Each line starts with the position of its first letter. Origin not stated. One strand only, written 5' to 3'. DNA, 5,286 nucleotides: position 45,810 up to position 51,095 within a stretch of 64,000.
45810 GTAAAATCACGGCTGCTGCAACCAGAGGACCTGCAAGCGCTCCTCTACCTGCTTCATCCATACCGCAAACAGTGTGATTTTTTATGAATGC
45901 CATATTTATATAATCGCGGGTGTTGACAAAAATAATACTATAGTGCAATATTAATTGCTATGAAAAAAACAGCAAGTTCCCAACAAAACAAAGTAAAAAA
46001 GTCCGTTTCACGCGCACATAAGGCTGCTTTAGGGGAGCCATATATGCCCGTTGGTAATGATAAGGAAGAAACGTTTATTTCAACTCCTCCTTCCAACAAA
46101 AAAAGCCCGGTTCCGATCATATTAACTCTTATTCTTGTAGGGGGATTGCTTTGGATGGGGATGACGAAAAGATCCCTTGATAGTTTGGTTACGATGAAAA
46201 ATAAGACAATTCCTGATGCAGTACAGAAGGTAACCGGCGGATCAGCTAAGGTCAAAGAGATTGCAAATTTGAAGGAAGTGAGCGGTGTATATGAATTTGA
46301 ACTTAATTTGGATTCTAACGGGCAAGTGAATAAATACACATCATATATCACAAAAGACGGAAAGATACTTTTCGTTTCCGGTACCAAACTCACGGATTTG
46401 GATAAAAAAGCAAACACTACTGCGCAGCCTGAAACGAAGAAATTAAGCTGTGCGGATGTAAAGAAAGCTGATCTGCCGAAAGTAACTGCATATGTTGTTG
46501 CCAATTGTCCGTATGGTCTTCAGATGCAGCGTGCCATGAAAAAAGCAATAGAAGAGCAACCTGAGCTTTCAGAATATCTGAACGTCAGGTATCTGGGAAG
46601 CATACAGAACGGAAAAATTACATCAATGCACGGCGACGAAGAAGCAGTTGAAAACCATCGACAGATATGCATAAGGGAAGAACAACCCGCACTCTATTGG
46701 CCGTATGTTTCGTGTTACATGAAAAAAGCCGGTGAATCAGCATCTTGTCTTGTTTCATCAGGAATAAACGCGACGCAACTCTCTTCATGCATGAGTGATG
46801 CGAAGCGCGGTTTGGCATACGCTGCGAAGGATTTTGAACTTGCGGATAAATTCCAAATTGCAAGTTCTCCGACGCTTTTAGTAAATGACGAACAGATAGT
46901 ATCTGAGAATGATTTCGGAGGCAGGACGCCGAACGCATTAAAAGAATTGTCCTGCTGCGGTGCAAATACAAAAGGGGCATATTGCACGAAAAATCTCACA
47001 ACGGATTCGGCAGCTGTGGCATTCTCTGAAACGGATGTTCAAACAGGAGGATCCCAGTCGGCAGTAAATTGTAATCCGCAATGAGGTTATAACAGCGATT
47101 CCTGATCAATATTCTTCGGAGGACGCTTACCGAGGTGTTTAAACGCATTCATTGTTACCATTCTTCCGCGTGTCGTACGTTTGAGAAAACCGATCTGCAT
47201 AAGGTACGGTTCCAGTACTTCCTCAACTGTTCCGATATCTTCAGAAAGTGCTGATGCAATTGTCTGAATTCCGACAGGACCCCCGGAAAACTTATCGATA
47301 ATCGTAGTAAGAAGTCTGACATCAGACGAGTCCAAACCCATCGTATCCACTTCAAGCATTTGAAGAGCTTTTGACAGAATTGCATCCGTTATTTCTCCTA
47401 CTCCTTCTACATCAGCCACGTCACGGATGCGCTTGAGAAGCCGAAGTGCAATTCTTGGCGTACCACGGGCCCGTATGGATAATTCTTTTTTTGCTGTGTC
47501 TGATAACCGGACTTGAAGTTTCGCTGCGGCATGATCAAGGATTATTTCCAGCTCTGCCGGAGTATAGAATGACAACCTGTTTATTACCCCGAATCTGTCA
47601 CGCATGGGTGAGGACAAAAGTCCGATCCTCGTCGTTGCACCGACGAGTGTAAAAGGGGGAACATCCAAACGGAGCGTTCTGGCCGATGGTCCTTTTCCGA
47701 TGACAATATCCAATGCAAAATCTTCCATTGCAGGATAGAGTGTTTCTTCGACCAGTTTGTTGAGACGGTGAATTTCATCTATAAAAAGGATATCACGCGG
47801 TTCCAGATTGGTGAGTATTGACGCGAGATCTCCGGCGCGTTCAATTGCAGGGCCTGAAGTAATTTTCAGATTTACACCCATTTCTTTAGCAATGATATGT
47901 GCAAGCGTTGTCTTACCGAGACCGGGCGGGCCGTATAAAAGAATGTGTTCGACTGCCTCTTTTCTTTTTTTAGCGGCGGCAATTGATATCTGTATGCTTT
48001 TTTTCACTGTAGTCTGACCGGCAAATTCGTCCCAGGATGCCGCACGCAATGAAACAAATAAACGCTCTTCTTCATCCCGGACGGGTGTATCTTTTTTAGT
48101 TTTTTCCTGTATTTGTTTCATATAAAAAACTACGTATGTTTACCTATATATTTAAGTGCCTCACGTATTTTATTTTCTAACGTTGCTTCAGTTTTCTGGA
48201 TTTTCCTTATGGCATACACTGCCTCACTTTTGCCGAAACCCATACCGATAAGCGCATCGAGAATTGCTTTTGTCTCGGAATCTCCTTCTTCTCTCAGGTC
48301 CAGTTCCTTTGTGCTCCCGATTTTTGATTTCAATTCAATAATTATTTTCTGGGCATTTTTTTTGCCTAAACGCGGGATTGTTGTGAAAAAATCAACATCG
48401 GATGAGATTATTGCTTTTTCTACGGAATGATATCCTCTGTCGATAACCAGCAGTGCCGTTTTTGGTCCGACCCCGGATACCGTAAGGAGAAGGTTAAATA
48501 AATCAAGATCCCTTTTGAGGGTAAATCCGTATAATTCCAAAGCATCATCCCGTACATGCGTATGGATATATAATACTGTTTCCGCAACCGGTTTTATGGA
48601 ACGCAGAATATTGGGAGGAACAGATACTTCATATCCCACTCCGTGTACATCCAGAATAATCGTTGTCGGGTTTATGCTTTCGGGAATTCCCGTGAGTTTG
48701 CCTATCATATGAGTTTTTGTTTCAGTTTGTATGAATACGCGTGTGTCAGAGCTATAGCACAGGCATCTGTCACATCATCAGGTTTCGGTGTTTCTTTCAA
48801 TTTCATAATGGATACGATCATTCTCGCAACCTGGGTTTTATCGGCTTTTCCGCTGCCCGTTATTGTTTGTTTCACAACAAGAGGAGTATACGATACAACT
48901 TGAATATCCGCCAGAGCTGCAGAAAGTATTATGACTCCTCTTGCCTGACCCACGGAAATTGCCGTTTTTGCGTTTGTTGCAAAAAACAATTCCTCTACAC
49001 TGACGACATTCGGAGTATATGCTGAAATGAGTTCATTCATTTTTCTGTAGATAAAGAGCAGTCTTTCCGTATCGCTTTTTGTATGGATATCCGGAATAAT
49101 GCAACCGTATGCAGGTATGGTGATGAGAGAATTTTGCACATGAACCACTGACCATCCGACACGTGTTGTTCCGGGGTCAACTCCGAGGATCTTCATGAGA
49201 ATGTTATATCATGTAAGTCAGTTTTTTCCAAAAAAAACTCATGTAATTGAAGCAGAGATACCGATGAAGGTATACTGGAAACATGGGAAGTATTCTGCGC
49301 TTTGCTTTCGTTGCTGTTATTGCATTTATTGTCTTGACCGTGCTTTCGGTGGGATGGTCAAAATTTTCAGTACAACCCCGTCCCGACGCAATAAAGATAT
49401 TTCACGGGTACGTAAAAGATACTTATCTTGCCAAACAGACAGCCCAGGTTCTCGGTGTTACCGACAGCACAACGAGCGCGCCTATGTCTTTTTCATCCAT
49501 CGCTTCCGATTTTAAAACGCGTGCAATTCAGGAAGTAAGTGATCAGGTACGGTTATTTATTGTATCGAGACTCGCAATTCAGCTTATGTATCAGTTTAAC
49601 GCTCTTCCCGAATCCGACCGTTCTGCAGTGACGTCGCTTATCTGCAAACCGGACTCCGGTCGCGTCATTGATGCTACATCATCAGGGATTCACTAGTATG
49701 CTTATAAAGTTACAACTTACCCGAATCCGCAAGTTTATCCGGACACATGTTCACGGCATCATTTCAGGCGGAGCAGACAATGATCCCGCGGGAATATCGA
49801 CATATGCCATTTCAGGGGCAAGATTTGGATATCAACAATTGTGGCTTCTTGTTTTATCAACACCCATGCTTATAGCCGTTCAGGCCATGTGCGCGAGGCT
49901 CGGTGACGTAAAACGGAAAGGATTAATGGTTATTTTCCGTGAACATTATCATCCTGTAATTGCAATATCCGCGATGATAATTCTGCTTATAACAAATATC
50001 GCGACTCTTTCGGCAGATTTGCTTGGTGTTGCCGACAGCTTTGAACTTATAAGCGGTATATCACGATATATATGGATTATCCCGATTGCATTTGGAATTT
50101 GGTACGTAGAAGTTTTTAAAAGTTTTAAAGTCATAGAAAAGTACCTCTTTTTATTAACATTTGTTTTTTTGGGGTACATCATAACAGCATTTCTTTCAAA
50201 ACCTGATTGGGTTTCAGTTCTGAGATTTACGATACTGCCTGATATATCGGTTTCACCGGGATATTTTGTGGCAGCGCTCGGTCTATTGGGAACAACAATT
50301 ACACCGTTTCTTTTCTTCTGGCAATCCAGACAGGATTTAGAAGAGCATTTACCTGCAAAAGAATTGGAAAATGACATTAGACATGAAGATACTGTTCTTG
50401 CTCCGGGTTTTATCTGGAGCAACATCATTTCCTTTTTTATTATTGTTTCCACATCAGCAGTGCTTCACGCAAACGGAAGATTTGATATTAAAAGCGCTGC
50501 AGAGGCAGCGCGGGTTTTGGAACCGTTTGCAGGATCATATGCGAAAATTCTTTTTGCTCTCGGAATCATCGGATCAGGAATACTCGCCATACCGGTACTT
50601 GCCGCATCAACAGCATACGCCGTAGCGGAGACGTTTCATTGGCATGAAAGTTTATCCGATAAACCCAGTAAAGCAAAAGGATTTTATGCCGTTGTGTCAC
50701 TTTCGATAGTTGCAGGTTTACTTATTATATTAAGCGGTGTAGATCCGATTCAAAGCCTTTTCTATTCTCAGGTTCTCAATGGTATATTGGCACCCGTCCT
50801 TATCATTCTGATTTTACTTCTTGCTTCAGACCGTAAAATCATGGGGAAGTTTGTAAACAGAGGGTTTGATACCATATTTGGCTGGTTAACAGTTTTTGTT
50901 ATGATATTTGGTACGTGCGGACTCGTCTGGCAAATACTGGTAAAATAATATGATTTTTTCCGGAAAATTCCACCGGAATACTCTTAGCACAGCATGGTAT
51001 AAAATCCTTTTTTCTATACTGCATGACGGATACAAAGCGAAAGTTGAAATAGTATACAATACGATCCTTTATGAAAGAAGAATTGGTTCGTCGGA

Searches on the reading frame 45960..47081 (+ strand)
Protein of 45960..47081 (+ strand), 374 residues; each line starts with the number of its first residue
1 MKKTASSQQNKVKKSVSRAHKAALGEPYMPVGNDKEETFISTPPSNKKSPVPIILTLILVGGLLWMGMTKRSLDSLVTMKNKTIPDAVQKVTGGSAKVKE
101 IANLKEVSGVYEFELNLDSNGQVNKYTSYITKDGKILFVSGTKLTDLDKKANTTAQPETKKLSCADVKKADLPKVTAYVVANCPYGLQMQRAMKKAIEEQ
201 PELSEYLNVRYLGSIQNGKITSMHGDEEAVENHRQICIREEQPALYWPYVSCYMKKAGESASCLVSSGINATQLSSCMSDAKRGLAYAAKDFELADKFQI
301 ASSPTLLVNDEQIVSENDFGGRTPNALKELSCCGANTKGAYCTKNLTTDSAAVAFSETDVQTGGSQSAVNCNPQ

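Call 66: search_protein_families(library=pfam, proteins=[window:45960-47081:+], max_evalue=0.00001)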
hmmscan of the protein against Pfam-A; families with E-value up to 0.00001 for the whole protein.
window:45960-47081:+ (374 aa): 1 family
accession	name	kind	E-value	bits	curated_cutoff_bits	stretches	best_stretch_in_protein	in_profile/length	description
PF03227.22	GILT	-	6.8e-06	26.8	22.4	0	174-263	1-103/107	Gamma interferon inducible lysosomal thiol reductase (GILT)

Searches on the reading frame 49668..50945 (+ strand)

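Call 66: search_protein_families(library=pfam, proteins=[window:49668-50945:+], max_evalue=0.00001)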
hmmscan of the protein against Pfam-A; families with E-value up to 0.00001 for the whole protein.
window:49668-50945:+ (426 aa): 1 family
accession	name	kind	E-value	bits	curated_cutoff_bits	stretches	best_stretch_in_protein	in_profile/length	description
PF01566.24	Nramp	-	2e-85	287.4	29.8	1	43-398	1-356/357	Natural resistance-associated macrophage protein-like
